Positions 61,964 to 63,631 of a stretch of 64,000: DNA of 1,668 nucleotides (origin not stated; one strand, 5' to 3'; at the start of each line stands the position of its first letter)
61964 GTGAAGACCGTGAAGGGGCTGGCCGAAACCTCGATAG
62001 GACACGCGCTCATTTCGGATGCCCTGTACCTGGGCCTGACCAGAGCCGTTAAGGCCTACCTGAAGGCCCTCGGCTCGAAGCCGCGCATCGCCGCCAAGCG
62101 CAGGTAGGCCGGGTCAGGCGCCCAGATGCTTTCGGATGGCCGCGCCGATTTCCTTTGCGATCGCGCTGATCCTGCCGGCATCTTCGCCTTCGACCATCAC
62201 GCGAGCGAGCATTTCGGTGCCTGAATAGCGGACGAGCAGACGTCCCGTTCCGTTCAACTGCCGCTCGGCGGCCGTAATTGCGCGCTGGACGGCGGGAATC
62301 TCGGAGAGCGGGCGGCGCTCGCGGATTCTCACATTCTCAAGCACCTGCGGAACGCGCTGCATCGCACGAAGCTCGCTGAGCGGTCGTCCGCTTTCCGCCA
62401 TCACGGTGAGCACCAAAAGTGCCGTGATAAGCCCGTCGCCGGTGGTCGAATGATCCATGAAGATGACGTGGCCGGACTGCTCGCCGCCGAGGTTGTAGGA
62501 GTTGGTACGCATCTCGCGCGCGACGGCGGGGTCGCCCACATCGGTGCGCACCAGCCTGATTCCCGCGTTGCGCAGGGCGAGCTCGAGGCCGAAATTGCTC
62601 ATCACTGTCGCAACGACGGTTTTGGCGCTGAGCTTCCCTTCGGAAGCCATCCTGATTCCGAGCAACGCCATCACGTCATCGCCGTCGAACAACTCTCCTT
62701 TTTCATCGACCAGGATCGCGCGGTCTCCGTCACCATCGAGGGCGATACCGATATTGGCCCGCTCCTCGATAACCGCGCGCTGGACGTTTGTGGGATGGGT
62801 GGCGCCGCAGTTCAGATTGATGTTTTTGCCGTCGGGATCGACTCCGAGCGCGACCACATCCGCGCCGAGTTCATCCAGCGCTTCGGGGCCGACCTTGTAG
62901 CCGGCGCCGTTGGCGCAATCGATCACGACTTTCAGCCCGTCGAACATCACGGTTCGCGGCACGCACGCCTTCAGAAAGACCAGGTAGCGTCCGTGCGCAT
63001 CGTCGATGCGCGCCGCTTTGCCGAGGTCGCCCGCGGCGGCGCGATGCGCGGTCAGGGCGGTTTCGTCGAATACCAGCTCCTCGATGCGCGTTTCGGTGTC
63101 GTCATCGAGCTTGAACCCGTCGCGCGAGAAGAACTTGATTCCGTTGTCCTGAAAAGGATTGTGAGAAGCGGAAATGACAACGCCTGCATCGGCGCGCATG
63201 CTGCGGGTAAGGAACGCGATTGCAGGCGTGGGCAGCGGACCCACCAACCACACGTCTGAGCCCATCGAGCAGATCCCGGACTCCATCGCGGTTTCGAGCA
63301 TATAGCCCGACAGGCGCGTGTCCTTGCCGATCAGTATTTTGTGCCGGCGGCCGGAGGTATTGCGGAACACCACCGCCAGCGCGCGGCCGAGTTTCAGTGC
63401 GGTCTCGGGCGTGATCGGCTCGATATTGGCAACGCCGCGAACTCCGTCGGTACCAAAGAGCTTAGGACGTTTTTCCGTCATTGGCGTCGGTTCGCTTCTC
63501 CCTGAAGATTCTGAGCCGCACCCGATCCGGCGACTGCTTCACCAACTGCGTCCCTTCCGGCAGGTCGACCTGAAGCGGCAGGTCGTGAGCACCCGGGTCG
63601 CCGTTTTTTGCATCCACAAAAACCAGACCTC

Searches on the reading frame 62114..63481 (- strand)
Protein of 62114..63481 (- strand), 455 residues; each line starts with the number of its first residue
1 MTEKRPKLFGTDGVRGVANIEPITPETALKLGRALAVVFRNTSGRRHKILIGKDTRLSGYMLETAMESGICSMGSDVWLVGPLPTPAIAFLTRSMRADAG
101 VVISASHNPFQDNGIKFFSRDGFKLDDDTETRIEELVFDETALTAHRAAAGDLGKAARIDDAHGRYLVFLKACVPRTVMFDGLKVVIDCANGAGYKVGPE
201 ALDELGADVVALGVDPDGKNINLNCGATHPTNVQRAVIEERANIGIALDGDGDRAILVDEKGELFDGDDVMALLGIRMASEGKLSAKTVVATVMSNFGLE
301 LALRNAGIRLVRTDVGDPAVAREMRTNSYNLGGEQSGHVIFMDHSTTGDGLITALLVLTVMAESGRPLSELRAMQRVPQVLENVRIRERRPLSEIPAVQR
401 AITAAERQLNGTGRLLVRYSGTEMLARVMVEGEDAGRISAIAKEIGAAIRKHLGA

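Call 83: search_protein_families(library=pfam, proteins=[window:62114-63481:-], max_evalue=0.000001)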
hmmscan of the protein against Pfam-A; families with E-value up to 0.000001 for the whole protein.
window:62114-63481:- (455 aa): 4 families
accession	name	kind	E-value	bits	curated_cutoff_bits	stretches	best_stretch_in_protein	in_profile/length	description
PF02878.22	PGM_PMM_I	-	3.3e-46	156.8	22.5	1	7-141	2-135/138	Phosphoglucomutase/phosphomannomutase, alpha/beta/alpha domain I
PF02880.22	PGM_PMM_III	-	3.2e-35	121.2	20.7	1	266-372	1-108/115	Phosphoglucomutase/phosphomannomutase, alpha/beta/alpha domain III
PF02879.22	PGM_PMM_II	-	1.2e-15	58.4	29.3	1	180-262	18-103/103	Phosphoglucomutase/phosphomannomutase, alpha/beta/alpha domain II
PF00408.26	PGM_PMM_IV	-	2.3e-14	53.6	23.1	1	382-445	2-65/68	Phosphoglucomutase/phosphomannomutase, C-terminal domain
